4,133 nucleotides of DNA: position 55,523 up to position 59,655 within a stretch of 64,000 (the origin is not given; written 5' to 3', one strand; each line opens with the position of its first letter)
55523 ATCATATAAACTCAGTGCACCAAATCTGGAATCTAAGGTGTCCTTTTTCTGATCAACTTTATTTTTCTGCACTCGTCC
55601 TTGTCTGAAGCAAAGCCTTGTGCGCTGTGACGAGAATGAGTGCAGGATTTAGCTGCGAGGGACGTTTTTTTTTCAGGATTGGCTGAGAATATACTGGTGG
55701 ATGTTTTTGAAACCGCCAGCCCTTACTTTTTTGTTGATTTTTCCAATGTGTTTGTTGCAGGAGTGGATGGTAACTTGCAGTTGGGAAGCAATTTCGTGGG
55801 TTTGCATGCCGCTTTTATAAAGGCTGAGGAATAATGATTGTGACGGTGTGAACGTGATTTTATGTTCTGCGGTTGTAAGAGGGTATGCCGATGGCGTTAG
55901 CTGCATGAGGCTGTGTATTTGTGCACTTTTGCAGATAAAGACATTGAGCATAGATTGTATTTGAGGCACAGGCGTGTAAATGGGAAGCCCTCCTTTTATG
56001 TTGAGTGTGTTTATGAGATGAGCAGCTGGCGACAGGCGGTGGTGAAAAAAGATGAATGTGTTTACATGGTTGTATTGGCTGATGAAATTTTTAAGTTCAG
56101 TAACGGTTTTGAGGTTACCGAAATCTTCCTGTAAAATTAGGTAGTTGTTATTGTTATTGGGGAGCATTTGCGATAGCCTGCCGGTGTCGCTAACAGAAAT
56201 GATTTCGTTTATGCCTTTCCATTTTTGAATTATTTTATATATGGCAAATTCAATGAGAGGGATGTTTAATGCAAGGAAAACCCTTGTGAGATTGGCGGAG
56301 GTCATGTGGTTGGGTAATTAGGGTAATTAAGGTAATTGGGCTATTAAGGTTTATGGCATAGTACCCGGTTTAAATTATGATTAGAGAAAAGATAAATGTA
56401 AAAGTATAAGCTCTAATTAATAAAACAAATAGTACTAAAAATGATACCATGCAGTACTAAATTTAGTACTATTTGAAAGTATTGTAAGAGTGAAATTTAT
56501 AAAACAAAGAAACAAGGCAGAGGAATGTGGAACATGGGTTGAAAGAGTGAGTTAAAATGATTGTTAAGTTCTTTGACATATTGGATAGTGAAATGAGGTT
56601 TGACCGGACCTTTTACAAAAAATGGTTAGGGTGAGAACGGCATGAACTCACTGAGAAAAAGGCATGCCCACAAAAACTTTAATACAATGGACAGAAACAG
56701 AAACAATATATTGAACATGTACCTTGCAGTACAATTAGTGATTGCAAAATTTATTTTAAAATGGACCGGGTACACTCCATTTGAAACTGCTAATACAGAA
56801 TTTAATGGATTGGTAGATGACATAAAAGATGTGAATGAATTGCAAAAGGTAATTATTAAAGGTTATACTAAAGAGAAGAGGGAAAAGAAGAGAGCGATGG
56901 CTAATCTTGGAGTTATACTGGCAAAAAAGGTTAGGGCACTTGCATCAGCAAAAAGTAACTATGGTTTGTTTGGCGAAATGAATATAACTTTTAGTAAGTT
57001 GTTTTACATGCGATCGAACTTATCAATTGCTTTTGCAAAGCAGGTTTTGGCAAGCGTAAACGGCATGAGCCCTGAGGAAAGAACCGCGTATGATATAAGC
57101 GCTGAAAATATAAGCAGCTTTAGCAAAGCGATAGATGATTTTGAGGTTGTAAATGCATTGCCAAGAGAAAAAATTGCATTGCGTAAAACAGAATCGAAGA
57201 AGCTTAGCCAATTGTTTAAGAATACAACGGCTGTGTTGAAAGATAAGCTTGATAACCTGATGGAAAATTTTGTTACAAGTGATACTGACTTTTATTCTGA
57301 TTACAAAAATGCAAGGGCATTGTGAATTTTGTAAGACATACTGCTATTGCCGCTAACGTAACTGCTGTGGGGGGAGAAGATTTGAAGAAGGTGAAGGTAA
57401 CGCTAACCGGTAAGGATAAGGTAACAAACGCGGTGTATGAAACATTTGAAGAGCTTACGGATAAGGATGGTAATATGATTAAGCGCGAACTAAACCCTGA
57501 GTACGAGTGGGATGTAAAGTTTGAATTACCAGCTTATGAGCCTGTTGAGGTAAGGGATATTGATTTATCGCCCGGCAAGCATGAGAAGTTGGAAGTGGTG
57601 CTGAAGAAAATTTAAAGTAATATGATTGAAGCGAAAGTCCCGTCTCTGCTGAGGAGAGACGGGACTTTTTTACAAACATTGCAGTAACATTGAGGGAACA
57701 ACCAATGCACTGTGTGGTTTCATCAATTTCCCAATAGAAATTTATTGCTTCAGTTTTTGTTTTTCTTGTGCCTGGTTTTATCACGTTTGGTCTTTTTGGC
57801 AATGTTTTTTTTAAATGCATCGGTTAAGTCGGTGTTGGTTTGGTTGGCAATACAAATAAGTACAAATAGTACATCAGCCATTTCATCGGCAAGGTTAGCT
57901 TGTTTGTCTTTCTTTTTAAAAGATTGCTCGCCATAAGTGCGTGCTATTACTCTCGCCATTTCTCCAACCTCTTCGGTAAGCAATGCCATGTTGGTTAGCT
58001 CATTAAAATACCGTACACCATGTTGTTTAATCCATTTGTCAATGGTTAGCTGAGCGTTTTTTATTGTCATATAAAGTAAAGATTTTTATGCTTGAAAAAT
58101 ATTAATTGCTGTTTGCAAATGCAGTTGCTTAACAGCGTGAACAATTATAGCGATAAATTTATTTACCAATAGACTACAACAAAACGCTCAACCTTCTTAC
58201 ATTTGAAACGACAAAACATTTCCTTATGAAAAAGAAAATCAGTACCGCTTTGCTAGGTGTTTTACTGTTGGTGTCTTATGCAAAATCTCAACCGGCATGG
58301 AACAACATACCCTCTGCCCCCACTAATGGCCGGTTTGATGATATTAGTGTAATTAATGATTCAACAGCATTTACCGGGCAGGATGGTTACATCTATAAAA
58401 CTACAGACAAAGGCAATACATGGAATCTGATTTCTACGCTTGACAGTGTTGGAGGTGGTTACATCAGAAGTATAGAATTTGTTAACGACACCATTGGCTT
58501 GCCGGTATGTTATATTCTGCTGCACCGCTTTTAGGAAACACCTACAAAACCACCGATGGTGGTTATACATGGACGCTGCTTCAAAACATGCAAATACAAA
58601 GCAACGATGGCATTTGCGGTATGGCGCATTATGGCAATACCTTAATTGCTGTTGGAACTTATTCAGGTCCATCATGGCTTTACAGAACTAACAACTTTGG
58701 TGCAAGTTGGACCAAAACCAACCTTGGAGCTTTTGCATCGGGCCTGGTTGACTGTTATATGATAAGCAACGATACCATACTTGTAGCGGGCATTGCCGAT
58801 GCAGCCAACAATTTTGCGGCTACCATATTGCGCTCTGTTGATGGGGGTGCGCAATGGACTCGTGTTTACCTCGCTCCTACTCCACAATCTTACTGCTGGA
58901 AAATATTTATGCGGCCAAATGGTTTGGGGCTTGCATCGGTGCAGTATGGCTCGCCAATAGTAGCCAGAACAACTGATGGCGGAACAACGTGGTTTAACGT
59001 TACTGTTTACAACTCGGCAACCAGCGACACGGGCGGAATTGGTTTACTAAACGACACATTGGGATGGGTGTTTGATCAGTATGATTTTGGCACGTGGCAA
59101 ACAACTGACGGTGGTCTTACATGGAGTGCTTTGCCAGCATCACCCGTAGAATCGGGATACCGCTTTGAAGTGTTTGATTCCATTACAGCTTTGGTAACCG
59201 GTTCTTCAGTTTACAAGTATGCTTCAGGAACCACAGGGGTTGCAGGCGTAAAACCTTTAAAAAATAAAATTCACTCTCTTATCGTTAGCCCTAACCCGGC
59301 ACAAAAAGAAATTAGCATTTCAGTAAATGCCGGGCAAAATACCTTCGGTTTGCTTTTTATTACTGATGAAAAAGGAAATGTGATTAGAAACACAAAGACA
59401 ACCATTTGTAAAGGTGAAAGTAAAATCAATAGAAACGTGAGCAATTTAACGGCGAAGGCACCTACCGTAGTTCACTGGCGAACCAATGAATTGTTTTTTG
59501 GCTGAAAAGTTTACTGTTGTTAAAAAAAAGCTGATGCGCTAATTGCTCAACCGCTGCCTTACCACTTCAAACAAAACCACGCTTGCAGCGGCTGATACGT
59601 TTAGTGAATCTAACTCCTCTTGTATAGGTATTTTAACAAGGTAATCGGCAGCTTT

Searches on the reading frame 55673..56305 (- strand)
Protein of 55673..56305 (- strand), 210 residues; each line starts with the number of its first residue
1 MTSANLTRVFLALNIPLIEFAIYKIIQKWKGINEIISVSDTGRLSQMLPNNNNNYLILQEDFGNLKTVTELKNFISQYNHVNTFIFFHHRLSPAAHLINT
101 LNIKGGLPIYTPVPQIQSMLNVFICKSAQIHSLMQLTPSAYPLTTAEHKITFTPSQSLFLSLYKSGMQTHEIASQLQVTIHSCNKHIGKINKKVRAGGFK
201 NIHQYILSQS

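Call 55: find_encoding_contigs(protein=window:55673-56305:-, flank=10000, max_places=10)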
Protein window:55673-56305:- (210 aa): 5 contigs read that carry it; 4 places shown.
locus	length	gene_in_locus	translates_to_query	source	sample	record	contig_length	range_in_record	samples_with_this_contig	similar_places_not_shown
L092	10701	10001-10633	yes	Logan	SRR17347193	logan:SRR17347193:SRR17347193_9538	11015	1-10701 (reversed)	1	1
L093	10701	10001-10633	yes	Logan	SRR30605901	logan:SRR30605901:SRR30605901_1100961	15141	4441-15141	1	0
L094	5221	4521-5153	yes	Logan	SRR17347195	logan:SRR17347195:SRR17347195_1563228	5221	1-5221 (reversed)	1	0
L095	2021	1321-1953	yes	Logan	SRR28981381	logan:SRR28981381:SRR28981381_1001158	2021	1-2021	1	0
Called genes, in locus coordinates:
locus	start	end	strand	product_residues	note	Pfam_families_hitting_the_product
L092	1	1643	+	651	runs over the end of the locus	?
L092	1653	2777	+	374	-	PF09411:PagL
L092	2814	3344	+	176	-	PF03653:UPF0093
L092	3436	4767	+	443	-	PF02646:RmuC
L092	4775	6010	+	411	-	PF20094:GWxTD_dom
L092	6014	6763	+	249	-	PF08032:SpoU_sub_bind, PF00588:SpoU_methylase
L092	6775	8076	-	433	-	PF14870:PSII_BNR (faint), PF13088:BNR_2 (faint), PF15902:Sortilin-Vps10 (faint), PF02012:BNR (faint), PF18962:Por_Secre_tail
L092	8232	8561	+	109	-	PF03819:MazG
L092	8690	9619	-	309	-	-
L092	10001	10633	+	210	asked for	-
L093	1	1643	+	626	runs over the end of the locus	PF00535:Glycos_transf_2, PF13641:Glyco_tranf_2_3, PF13632:Glyco_trans_2_3 (weak)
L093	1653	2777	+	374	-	PF09411:PagL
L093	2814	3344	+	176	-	PF03653:UPF0093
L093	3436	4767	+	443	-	PF02646:RmuC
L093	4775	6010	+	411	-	PF20094:GWxTD_dom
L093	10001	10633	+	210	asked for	-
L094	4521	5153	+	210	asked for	-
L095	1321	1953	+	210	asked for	-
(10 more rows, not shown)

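Call 70: search_protein_families(library=pfam, proteins=[window:55673-56305:-], max_evalue=0.01)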
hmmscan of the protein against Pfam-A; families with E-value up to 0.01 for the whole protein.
window:55673-56305:- (210 aa): 1 family
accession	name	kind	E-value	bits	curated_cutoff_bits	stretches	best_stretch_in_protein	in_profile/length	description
PF00196.25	GerE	-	0.0051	16.8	23.5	1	153-196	4-47/57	Bacterial regulatory proteins, luxR family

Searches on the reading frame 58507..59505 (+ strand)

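Call 70: search_protein_families(library=pfam, proteins=[window:58507-59505:+], max_evalue=0.01)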
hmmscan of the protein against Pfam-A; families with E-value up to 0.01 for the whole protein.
window:58507-59505:+ (332 aa): 4 families
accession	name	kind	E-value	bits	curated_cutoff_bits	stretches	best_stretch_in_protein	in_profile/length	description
PF15902.12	Sortilin-Vps10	-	2.5e-06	27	33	0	11-74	378-437/446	Sortilin, neurotensin receptor 3,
PF02012.26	BNR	-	7.2e-06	25.7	27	0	13-23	1-11/12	BNR/Asp-box repeat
PF13088.12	BNR_2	-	2.5e-05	24.2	31.4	1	73-173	104-209/277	BNR repeat-like domain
PF18962.6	Por_Secre_tail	-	0.0066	17.2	27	0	261-315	2-54/75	Secretion system C-terminal sorting domain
